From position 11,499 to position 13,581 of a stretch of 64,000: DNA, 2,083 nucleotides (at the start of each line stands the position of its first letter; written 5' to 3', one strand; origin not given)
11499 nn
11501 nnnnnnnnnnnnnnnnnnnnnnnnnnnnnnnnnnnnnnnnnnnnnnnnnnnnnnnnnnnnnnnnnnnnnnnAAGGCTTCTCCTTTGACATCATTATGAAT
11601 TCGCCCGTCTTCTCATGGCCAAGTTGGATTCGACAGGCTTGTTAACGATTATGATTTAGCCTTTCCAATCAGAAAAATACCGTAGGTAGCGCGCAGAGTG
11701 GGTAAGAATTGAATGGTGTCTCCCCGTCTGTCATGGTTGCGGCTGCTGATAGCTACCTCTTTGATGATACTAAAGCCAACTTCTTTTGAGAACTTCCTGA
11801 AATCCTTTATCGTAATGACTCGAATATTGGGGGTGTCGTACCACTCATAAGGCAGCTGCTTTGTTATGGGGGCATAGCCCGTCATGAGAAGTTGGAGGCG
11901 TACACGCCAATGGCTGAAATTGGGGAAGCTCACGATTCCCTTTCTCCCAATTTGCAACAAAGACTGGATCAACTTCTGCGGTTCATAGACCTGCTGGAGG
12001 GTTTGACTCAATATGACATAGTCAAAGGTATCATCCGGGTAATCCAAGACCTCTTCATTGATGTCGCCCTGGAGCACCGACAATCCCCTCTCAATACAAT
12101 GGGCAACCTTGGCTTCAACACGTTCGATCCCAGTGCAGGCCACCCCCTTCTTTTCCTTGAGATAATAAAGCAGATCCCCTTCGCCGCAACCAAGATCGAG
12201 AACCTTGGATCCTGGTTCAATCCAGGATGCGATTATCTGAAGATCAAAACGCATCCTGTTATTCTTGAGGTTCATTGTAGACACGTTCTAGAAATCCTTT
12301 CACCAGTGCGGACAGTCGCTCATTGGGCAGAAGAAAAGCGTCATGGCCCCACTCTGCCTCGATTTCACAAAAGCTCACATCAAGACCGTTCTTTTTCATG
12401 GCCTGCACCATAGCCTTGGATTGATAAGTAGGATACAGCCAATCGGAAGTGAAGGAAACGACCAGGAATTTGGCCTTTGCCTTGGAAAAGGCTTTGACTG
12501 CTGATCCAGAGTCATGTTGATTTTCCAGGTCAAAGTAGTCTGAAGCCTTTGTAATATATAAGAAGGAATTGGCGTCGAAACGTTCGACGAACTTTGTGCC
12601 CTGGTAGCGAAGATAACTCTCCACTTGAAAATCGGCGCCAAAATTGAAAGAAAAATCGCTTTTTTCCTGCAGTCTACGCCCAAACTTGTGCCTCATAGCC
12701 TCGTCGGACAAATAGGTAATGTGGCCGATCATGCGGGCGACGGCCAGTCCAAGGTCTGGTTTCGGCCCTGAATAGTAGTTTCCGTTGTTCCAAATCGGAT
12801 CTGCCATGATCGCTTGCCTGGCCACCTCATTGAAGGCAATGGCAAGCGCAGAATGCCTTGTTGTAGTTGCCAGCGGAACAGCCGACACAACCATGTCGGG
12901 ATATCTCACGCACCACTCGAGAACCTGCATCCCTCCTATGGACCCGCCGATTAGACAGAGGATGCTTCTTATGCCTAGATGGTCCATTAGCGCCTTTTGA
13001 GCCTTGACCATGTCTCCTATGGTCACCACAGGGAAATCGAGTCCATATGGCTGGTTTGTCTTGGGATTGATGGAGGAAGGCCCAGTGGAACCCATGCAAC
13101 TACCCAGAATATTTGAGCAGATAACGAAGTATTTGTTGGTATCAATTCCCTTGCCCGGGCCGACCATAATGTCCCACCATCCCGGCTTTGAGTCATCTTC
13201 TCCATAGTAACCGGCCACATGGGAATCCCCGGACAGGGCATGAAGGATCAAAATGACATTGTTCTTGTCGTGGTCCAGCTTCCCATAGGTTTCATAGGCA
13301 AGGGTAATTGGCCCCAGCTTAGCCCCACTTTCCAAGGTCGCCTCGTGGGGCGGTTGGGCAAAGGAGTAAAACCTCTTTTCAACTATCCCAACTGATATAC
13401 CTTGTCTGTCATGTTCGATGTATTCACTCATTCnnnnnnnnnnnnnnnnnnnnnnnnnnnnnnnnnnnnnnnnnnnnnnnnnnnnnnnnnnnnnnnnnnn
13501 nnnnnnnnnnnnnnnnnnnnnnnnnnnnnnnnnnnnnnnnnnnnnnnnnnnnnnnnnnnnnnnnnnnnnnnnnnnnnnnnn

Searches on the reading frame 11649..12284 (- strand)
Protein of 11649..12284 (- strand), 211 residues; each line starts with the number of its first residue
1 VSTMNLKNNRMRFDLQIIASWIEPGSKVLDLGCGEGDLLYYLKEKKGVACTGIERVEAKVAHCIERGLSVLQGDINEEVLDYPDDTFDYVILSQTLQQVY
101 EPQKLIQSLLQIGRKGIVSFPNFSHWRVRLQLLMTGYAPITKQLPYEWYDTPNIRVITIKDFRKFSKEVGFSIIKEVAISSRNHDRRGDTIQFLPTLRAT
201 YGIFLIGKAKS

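Call 82: search_protein_families(library=pfam, proteins=[window:11649-12284:-], max_evalue=0.0001)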
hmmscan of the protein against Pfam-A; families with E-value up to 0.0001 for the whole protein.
window:11649-12284:- (211 aa): 6 families
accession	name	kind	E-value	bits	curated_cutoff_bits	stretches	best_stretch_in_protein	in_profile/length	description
PF07021.18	MetW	-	1.2e-69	234.2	21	1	12-206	1-193/193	Methionine biosynthesis protein MetW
PF13847.12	Methyltransf_31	-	7.6e-15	55.3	27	1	23-151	2-125/145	Methyltransferase domain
PF13489.12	Methyltransf_23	-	3.7e-12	46.7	27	1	18-175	16-163/164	Methyltransferase domain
PF08241.18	Methyltransf_11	-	1.2e-10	42.3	21.2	1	29-116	1-90/95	Methyltransferase domain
PF13649.12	Methyltransf_25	-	3.4e-10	40.9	27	1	28-111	1-91/97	Methyltransferase domain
PF08242.18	Methyltransf_12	-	5.1e-06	27.6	30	1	29-110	1-89/98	Methyltransferase domain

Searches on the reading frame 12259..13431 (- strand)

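Call 82: search_protein_families(library=pfam, proteins=[window:12259-13431:-], max_evalue=0.0001)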
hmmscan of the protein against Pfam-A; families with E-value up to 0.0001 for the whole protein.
window:12259-13431:- (390 aa): 1 family
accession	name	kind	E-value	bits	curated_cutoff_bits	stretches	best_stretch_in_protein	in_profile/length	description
PF00561.26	Abhydrolase_1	-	4.2e-21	76.2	25.8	1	58-367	1-242/245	alpha/beta hydrolase fold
